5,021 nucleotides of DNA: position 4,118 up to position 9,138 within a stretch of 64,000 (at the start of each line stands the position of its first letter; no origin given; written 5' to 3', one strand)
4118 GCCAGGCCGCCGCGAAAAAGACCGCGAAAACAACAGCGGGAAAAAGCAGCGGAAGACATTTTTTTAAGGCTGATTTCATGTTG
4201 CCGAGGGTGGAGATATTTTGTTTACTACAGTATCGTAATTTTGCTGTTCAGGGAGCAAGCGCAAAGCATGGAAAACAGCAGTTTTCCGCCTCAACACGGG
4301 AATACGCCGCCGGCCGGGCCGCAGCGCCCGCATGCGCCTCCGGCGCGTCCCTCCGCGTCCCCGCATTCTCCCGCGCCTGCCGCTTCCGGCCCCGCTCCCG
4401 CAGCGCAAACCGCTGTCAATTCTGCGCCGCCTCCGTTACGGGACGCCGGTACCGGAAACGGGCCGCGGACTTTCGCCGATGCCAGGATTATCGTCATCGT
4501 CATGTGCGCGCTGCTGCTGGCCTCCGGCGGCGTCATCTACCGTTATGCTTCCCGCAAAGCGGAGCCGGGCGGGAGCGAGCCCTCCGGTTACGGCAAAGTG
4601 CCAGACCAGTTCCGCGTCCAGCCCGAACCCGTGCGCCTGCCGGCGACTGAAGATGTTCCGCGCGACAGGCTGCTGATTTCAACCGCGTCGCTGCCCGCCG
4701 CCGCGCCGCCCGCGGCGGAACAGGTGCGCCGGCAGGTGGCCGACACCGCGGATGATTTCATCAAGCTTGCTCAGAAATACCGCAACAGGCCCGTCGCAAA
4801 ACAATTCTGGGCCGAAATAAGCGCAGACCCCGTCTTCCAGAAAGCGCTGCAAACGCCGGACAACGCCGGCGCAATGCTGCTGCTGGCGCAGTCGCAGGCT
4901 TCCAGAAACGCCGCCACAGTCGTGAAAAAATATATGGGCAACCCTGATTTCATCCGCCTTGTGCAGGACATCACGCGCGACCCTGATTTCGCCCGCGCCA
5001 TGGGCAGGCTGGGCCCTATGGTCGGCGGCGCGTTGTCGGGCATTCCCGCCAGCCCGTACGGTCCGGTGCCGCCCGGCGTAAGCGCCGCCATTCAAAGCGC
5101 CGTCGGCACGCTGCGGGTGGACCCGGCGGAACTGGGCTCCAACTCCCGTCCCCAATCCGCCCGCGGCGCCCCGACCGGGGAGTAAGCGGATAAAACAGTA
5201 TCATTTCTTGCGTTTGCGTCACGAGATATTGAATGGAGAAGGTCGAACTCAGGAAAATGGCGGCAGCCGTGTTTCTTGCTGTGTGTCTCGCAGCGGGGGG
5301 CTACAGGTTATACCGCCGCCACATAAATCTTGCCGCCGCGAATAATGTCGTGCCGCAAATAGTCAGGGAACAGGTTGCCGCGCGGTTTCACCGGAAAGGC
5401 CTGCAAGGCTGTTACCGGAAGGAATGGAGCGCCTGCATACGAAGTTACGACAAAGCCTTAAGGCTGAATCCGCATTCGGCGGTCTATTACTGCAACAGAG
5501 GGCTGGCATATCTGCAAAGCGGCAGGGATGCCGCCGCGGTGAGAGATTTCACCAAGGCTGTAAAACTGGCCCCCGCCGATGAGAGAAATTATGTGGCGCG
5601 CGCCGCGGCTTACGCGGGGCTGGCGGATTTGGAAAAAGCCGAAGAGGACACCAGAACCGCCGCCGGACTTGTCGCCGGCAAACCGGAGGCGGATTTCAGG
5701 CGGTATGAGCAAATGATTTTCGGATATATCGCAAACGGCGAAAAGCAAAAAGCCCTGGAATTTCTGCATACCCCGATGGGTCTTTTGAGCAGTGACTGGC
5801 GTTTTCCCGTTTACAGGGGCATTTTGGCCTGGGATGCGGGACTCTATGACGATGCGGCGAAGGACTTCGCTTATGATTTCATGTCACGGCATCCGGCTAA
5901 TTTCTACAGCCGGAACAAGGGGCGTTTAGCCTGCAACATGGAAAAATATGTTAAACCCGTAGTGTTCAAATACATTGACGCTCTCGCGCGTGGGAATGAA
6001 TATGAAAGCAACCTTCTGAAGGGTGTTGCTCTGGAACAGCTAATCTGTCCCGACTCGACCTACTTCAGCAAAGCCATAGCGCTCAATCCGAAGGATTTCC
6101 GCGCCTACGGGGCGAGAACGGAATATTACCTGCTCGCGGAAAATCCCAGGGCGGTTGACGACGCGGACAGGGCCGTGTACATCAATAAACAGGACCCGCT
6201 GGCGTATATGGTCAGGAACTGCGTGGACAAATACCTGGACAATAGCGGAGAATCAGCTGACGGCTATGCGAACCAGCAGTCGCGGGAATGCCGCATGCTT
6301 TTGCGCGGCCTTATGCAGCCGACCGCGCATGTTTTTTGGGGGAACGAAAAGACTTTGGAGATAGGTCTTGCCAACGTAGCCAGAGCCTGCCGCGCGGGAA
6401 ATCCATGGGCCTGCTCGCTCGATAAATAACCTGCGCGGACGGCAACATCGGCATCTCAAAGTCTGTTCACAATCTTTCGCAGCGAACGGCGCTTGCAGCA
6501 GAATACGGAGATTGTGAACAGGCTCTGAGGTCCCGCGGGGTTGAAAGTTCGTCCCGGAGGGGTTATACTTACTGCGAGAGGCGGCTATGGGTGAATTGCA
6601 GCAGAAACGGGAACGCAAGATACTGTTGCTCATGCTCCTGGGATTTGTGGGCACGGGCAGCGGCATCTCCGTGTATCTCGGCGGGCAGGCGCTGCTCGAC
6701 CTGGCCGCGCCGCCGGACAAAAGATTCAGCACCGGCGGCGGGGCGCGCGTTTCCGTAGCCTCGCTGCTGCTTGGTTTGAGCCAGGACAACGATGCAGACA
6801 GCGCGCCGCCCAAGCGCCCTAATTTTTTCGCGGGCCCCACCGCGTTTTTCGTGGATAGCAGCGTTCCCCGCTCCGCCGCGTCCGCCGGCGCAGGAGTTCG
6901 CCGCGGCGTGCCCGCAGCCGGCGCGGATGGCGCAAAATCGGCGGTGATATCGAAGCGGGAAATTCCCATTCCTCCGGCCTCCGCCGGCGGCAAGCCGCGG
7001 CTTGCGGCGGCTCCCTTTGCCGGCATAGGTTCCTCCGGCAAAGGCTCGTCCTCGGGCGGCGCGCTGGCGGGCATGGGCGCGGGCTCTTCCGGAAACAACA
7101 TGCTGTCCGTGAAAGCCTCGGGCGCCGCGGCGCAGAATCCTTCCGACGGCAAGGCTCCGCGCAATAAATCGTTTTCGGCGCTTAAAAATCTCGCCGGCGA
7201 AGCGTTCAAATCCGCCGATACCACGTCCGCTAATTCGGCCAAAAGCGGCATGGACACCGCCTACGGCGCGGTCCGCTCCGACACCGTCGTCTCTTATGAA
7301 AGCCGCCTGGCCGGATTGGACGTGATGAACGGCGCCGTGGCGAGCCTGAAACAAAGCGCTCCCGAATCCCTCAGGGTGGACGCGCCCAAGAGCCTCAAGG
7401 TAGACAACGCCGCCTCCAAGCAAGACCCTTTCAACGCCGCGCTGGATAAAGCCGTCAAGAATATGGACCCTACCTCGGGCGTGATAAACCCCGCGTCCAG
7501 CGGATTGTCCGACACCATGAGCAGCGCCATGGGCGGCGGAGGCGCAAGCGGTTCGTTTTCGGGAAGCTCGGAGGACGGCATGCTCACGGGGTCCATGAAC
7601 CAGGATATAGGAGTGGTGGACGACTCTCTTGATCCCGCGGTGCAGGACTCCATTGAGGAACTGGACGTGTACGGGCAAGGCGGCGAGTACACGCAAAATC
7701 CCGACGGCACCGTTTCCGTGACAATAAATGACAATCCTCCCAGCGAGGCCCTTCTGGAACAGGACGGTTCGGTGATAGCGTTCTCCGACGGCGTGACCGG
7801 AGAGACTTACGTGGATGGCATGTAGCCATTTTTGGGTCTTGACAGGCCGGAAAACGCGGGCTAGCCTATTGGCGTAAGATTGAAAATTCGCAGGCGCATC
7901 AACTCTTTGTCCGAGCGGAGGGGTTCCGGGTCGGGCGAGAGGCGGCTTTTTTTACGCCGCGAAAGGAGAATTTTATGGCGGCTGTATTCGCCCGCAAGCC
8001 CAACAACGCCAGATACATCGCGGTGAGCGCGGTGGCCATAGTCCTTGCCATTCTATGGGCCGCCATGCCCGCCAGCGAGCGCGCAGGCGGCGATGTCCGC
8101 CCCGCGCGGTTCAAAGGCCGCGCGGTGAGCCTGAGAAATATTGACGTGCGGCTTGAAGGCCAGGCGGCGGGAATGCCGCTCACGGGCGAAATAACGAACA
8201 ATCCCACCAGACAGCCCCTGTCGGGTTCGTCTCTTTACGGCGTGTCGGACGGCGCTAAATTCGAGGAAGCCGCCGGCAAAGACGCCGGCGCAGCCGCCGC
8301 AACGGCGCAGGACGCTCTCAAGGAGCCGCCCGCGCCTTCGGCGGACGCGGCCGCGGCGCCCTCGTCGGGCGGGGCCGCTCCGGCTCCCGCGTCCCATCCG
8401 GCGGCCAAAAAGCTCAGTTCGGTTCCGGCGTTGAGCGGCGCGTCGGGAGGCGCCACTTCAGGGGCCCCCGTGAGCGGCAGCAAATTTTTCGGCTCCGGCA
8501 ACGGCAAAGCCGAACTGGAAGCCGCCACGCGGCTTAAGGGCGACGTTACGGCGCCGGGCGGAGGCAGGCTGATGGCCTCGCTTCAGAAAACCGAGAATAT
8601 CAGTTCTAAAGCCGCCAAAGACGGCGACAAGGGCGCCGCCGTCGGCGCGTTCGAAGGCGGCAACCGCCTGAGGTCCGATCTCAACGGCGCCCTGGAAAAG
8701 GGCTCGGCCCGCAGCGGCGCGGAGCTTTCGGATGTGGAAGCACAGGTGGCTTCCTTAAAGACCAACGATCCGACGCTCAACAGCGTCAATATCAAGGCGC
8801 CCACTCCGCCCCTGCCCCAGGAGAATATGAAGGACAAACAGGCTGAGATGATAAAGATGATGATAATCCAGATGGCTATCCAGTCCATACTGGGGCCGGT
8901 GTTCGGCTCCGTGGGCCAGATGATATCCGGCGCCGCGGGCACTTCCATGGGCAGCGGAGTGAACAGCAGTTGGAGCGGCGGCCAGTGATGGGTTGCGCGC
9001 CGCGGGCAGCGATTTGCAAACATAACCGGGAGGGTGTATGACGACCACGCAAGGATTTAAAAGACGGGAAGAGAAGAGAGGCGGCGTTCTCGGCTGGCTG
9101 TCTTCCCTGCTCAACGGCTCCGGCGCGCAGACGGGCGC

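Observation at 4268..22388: TPR-bracketed operon of eight domain-less, membrane-anchored low-complexity proteins: candidate undescribed envelope or surface system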

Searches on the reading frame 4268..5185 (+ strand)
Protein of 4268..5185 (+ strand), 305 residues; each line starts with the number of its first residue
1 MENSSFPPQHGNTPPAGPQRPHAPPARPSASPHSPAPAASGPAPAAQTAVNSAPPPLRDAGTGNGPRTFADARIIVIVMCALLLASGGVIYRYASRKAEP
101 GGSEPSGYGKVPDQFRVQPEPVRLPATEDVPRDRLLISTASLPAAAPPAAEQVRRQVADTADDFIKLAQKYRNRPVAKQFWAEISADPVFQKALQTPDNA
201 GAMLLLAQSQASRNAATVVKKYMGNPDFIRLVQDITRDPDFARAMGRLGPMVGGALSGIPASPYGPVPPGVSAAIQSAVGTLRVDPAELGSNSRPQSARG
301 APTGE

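Call 4: search_protein_families(library=pfam, proteins=[window:4268-5185:+], max_evalue=1)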
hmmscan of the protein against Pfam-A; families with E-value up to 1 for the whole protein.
window:4268-5185:+ (305 aa): 4 families
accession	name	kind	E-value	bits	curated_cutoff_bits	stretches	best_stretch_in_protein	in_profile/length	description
PF17830.6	STI1-HOP_DP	-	0.0059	16.9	29.1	1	219-240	14-35/55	STI1/HOP, DP domain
PF07862.16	Nif11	-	0.018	15.8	23.8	0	177-209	6-38/48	Nif11 domain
PF00639.27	Rotamase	-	0.086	14.3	21.7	0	146-172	18-44/97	PPIC-type PPIASE domain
PF17898.6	GerD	-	0.23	11.9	29.5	1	189-245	24-76/114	Spore germination GerD central core domain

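Call 5: search_protein_families(library=ncbifam, proteins=[window:4268-5185:+], max_evalue=1)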
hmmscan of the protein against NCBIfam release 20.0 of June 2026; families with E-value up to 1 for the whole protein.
window:4268-5185:+ (305 aa): 1 family
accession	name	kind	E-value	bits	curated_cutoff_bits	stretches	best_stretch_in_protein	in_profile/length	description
TIGR03798.1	leader_Nif11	subfamily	0.08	13.2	32.3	1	177-208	6-37/68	Nif11-like leader peptide family RiPP precursor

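Call 89: search_protein_families(library=phrogs, proteins=[window:4268-5185:+], max_evalue=0.01)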
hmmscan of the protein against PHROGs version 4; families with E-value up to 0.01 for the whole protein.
window:4268-5185:+ (305 aa): 0 families

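Call 112: search_protein_families(library=padloc, proteins=[window:4268-5185:+], max_evalue=0.001)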
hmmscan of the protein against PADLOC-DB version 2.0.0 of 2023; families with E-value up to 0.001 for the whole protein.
window:4268-5185:+ (305 aa): 0 families

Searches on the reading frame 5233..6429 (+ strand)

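Call 4: search_protein_families(library=pfam, proteins=[window:5233-6429:+], max_evalue=1)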
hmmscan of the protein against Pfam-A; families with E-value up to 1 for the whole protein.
window:5233-6429:+ (398 aa): 15 families
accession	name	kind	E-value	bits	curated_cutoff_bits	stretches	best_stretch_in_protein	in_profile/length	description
PF00515.34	TPR_1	-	3.7e-12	45.9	27.8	2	83-114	1-32/34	Tetratricopeptide repeat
PF07719.23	TPR_2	-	2.7e-11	43.1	27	2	84-115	2-33/34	Tetratricopeptide repeat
PF13431.12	TPR_17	-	3.8e-11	42.8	24.4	2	72-102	2-32/34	Tetratricopeptide repeat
PF13414.12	TPR_11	-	7.7e-09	35.5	26.8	2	63-97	8-42/42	TPR repeat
PF13181.12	TPR_8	-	1.1e-08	35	25.7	1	85-115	3-33/34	Tetratricopeptide repeat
PF13371.12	TPR_9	-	2.9e-08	34.1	35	1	62-124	8-70/73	Tetratricopeptide repeat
PF13429.12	TPR_15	-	7.9e-05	22.6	26.2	1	79-180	143-239/280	Tetratricopeptide repeat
PF13432.12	TPR_16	-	0.00065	20.5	32.7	1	69-116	17-64/65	Tetratricopeptide repeat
PF25575.1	TPR_BSK1_C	-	0.0012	19.2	42.2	1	51-114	44-108/118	Serine/threonine-protein kinase BSK1-like, TPR repeats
PF13428.12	TPR_14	-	0.0029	18.6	23.5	1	89-125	7-43/44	Tetratricopeptide repeat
PF13424.12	TPR_12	-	0.019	15.6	30.1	2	64-114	18-76/77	Tetratricopeptide repeat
PF03704.23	BTAD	-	0.024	15.4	22.1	0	63-111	76-124/146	Bacterial transcriptional activator domain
PF16918.11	PknG_TPR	-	0.045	13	27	1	165-213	104-152/340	Protein kinase G tetratricopeptide repeat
PF07820.17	TraC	-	0.12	13.2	27.7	0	117-142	25-50/88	TraC-like protein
PF07219.19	HemY_N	-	0.98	10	31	0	88-126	64-102/107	HemY protein N-terminus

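Call 5: search_protein_families(library=ncbifam, proteins=[window:5233-6429:+], max_evalue=1)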
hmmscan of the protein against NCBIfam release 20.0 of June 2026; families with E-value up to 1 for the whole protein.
window:5233-6429:+ (398 aa): 11 families
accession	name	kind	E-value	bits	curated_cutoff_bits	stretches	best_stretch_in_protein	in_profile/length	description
TIGR02521.1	type_IV_pilW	equivalog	2.2e-08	33.9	154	1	73-146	20-94/234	type IV pilus biogenesis/stability protein PilW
NF040959.1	MamA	equivalog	7.2e-08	32.1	200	2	62-112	152-202/204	magnetosome protein MamA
TIGR00990.1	3a0801s09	subfamily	1.4e-07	30.5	757.25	1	45-139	123-216/615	mitochondrial import receptor subunit TOM70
TIGR02917.1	PEP_TPR_lipo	equivalog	1.7e-05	22.9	312.2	1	72-175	352-451/899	XrtA/PEP-CTERM system TPR-repeat protein PrsT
NF008391.2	PRK11189.1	equivalog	7.3e-05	22.4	250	1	47-116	97-166/297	lipoprotein NlpI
NF002725.1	PRK02603.1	equivalog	0.00032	20.7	143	1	39-118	25-107/173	photosystem I assembly protein Ycf3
NF033920.0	C39_PA2778_fam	equivalog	0.0026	17.2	150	1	63-144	170-251/255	PA2778 family cysteine peptidase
NF011886.0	PRK15359.1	equivalog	0.015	15.1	146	0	88-155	29-96/144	type III secretion system chaperone protein SscB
TIGR02552.1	LcrH_SycD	equivalog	0.021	14.5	104.8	1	62-125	65-130/136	SycD/LcrH family type III secretion system chaperone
NF033762.1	social_mot_Tgl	equivalog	0.033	13.5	225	1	66-139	153-226/252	social motility TPR repeat lipoprotein Tgl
NF047558.1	TPR_END_plus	domain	0.16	11.9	32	0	86-127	2-42/56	TPR end-of-group domain-containing protein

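Call 112: search_protein_families(library=padloc, proteins=[window:5233-6429:+], max_evalue=0.001)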
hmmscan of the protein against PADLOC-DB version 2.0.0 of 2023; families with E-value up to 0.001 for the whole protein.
window:5233-6429:+ (398 aa): 0 families

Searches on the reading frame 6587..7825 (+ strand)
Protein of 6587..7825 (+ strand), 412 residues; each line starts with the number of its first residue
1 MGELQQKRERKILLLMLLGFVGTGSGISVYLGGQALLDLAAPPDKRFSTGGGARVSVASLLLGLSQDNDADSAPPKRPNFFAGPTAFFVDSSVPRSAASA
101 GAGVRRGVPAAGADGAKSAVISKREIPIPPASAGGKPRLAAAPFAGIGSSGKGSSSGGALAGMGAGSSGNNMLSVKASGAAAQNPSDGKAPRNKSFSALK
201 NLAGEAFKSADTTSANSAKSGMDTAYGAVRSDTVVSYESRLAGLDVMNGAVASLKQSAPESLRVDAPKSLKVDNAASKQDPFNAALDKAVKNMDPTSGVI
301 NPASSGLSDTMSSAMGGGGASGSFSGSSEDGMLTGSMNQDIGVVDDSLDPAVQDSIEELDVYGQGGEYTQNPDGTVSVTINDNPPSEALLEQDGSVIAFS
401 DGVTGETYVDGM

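Call 4: search_protein_families(library=pfam, proteins=[window:6587-7825:+], max_evalue=1)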
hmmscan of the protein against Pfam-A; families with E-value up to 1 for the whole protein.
window:6587-7825:+ (412 aa): 1 family
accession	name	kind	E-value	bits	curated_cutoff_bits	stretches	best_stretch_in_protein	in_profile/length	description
PF02575.21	YbaB_DNA_bd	-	0.92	10.2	25.5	0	322-354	21-53/91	YbaB/EbfC DNA-binding family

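Call 5: search_protein_families(library=ncbifam, proteins=[window:6587-7825:+], max_evalue=1)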
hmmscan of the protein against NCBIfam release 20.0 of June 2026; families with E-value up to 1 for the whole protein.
window:6587-7825:+ (412 aa): 0 families

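Call 89: search_protein_families(library=phrogs, proteins=[window:6587-7825:+], max_evalue=0.01)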
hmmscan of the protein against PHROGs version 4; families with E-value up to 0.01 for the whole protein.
window:6587-7825:+ (412 aa): 0 families

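Call 112: search_protein_families(library=padloc, proteins=[window:6587-7825:+], max_evalue=0.001)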
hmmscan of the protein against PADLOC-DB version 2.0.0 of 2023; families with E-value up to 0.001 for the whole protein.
window:6587-7825:+ (412 aa): 0 families

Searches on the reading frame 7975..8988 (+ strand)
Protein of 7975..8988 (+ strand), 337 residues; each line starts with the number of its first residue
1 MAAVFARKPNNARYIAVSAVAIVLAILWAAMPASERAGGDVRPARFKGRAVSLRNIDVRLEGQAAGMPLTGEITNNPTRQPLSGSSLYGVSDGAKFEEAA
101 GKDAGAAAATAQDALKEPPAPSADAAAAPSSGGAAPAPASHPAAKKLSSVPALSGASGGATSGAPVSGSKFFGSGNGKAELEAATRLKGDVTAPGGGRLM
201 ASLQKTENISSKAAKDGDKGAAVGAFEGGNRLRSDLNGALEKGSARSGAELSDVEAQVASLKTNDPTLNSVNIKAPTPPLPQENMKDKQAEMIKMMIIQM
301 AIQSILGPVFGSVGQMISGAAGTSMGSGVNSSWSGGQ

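Call 4: search_protein_families(library=pfam, proteins=[window:7975-8988:+], max_evalue=1)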
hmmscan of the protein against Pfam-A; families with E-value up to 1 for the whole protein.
window:7975-8988:+ (337 aa): 0 families

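Call 5: search_protein_families(library=ncbifam, proteins=[window:7975-8988:+], max_evalue=1)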
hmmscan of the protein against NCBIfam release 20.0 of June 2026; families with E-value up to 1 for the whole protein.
window:7975-8988:+ (337 aa): 0 families

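Call 88: search_solved_structures(query=A4, max_evalue=0.1)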
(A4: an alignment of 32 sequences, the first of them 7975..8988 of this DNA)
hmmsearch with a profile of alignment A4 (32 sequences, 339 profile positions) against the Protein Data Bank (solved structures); distinct sequences matched with E-value up to 0.1: 0.

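Call 89: search_protein_families(library=phrogs, proteins=[window:7975-8988:+], max_evalue=0.01)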
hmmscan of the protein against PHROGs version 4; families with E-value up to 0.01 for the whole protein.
window:7975-8988:+ (337 aa): 0 families

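Call 112: search_protein_families(library=padloc, proteins=[window:7975-8988:+], max_evalue=0.001)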
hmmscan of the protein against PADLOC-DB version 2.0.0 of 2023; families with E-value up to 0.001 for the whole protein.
window:7975-8988:+ (337 aa): 0 families
